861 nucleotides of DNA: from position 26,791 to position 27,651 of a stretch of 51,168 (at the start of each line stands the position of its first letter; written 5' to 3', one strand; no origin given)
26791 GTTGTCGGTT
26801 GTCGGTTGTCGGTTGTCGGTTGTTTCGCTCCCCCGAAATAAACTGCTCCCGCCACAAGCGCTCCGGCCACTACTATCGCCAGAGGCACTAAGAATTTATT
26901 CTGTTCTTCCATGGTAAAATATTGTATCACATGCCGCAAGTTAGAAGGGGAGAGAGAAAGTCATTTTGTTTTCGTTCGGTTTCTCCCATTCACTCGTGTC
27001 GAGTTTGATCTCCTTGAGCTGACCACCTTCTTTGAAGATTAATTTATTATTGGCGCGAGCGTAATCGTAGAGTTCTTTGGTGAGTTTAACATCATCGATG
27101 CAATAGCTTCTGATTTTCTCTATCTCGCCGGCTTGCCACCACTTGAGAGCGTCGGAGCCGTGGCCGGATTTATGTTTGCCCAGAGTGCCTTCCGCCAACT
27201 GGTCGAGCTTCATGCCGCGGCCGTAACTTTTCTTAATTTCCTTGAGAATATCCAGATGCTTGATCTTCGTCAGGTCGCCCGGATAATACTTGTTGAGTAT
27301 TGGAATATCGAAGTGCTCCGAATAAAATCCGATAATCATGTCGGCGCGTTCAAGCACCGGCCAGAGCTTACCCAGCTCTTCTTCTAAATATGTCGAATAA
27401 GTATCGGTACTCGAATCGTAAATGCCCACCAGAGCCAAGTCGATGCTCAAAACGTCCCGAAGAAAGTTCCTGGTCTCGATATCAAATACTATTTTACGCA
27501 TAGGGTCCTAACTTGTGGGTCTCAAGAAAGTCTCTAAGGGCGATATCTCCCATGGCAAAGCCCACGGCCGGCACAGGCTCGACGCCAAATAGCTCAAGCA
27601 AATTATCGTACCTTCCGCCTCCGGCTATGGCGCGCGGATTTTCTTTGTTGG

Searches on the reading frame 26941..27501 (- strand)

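Call 79: search_protein_families(library=pfam, proteins=[window:26941-27501:-], max_evalue=0.01)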
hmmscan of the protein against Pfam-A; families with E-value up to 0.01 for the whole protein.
window:26941-27501:- (186 aa): 3 families
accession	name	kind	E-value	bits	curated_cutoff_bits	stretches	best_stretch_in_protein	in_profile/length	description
PF13482.12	RNase_H_2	-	8.8e-11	42.5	22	1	5-148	2-164/165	RNase_H superfamily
PF10108.15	DNA_pol_B_exo2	-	5.7e-07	29.9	24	1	81-141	104-166/213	Predicted 3'-5' exonuclease related to the exonuclease domain of PolB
PF01612.26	DNA_pol_A_exo1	-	4.2e-05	23.9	23.6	1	21-147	40-167/173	3'-5' exonuclease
